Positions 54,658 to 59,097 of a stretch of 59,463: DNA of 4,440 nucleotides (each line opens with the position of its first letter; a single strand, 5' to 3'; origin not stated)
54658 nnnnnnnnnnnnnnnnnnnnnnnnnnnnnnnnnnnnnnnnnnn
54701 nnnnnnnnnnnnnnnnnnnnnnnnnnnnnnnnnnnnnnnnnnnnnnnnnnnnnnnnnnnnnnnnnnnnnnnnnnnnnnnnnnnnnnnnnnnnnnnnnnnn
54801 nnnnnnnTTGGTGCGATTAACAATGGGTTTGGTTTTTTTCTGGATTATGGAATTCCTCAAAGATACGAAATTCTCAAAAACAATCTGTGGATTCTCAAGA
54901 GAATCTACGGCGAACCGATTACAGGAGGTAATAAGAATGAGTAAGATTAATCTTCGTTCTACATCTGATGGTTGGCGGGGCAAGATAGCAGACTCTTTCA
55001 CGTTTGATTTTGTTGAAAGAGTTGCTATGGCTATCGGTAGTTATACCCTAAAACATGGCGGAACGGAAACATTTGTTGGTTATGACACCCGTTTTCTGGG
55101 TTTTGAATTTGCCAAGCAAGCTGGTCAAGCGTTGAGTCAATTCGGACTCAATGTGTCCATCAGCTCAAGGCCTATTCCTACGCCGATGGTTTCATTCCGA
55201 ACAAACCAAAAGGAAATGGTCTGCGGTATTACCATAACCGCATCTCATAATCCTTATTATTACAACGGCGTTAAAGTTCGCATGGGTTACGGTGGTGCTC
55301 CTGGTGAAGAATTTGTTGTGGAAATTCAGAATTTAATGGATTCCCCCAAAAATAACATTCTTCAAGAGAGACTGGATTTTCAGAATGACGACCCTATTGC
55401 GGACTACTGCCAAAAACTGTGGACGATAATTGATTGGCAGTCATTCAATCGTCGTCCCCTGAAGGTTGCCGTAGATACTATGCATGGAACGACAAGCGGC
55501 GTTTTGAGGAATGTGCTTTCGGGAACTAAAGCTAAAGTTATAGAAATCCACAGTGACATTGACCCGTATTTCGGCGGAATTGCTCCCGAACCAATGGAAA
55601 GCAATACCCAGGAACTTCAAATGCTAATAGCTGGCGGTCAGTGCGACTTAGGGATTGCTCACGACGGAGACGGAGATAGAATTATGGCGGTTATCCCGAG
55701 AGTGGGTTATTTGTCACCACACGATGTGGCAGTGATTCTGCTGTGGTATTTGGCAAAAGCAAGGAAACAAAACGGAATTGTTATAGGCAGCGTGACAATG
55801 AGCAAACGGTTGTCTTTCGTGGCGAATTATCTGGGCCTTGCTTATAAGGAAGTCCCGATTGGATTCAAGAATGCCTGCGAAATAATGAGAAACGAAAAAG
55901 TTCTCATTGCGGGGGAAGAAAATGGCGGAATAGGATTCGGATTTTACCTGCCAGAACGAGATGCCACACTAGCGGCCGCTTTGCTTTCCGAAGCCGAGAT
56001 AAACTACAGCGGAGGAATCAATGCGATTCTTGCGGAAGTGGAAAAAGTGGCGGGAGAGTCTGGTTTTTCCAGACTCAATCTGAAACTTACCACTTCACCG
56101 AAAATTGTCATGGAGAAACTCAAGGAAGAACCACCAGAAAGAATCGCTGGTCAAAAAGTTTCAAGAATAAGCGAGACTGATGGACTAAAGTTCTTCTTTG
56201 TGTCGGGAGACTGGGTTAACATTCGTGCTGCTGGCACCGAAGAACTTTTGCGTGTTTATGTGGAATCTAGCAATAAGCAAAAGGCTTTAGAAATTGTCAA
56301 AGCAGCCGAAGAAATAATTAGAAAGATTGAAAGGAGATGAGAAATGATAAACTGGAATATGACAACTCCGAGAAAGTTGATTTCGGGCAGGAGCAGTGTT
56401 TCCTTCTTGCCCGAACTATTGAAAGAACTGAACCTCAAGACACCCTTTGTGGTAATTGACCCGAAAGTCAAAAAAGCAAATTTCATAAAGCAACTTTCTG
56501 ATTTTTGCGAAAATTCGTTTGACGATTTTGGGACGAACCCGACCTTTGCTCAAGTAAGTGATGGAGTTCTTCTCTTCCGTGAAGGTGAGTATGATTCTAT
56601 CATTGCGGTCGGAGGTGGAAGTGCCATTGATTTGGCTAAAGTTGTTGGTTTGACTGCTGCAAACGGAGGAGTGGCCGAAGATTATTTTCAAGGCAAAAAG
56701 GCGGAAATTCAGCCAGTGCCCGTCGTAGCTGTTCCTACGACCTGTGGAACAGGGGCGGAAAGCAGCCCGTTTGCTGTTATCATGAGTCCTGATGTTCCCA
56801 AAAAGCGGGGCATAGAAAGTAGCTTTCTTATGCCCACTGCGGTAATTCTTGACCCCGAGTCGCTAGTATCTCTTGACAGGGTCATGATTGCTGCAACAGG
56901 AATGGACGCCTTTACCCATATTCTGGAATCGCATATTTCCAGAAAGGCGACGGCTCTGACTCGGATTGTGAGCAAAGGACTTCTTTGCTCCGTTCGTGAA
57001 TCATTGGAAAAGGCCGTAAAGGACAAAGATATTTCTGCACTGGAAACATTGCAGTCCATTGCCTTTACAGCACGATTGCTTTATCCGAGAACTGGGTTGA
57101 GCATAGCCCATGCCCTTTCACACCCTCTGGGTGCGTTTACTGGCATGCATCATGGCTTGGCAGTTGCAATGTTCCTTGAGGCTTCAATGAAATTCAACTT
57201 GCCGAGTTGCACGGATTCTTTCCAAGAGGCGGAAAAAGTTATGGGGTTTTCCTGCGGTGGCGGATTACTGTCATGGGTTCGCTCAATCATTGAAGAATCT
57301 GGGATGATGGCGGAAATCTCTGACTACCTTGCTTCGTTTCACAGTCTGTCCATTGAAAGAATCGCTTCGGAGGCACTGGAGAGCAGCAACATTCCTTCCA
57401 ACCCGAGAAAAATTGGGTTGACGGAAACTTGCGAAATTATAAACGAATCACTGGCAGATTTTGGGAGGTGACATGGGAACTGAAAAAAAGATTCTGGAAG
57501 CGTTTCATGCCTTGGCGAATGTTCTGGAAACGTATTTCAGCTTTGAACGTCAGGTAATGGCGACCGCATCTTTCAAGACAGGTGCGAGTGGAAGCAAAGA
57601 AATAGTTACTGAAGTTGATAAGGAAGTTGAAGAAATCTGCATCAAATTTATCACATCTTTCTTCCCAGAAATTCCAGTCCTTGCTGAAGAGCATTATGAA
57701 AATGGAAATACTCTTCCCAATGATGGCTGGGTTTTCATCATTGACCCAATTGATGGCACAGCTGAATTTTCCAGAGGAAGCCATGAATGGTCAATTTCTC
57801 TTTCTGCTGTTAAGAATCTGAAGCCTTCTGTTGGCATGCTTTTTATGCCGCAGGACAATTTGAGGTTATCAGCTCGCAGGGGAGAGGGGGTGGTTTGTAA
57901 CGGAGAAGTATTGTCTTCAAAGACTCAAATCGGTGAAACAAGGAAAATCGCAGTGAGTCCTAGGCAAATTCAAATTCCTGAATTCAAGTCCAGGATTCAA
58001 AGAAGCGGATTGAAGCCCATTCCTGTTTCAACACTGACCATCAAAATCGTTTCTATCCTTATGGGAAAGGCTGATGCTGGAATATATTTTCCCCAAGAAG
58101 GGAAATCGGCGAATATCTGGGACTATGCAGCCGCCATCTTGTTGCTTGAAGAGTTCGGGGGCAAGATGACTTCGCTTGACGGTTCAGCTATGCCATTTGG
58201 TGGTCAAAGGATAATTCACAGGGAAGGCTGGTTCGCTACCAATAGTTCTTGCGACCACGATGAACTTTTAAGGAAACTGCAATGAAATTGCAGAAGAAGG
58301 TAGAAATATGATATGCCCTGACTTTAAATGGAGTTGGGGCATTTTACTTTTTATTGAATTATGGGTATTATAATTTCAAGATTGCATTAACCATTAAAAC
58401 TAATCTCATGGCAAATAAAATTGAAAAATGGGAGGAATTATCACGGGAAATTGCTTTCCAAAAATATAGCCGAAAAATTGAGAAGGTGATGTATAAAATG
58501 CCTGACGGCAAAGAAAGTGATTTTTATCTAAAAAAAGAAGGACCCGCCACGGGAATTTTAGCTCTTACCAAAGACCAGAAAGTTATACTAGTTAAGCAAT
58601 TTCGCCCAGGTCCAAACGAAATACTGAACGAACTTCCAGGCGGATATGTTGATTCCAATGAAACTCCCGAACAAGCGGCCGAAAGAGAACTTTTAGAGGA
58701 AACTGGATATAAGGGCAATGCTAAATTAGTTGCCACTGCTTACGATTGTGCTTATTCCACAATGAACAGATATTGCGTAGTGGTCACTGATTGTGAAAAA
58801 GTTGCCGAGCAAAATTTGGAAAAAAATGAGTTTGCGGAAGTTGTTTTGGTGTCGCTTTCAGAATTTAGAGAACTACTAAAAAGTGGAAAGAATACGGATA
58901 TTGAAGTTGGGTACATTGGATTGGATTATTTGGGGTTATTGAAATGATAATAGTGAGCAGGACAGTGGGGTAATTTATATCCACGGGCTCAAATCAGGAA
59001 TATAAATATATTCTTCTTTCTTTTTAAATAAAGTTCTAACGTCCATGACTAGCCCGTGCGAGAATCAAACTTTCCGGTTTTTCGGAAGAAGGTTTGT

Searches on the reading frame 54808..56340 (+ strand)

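Call 76: search_protein_families(library=pfam, proteins=[window:54808-56340:+], max_evalue=0.001)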
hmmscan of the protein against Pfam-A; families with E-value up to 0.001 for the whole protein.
window:54808-56340:+ (510 aa): 4 families
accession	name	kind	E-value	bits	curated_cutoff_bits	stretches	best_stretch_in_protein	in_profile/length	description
PF02878.22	PGM_PMM_I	-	6.2e-30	104.1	22.5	1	53-180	6-134/138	Phosphoglucomutase/phosphomannomutase, alpha/beta/alpha domain I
PF02879.22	PGM_PMM_II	-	1e-19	71.4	29.3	1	199-295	2-99/103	Phosphoglucomutase/phosphomannomutase, alpha/beta/alpha domain II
PF02880.22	PGM_PMM_III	-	2.8e-15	56.9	20.7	1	305-401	3-101/115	Phosphoglucomutase/phosphomannomutase, alpha/beta/alpha domain III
PF00408.26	PGM_PMM_IV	-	5.2e-09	36.5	23.1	1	448-499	17-64/68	Phosphoglucomutase/phosphomannomutase, C-terminal domain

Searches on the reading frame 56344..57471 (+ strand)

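Call 76: search_protein_families(library=pfam, proteins=[window:56344-57471:+], max_evalue=0.001)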
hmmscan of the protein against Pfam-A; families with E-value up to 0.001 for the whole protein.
window:56344-57471:+ (375 aa): 3 families
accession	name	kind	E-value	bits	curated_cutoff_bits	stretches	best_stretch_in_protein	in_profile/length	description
PF00465.25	Fe-ADH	-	5.9e-40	137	31.3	1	9-171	1-168/168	Iron-containing alcohol dehydrogenase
PF25137.1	ADH_Fe_C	-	4.6e-25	88.9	27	1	183-368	2-192/194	Fe-containing alcohol dehydrogenase family, C-terminal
PF13685.12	Fe-ADH_2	-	1.6e-10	41.6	28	1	16-170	4-141/149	Iron-containing alcohol dehydrogenase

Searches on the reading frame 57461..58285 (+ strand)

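Call 76: search_protein_families(library=pfam, proteins=[window:57461-58285:+], max_evalue=0.001)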
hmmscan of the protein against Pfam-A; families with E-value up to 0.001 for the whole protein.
window:57461-58285:+ (274 aa): 1 family
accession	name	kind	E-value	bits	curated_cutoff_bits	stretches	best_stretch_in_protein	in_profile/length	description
PF00459.30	Inositol_P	-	1.5e-40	139.8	27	1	16-261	14-254/271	Inositol monophosphatase family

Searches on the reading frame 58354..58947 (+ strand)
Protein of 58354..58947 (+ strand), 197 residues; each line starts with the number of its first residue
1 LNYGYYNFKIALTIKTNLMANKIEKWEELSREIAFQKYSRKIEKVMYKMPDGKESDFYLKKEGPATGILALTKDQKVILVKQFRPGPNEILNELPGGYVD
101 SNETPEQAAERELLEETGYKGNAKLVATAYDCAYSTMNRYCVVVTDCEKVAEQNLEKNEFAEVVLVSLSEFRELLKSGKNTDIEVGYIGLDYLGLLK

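Call 76: search_protein_families(library=pfam, proteins=[window:58354-58947:+], max_evalue=0.001)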
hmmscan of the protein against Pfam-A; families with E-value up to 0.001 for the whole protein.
window:58354-58947:+ (197 aa): 1 family
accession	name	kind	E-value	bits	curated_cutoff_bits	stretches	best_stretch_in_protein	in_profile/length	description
PF00293.34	NUDIX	-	8.9e-19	68.3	21.1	1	63-176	3-121/134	NUDIX domain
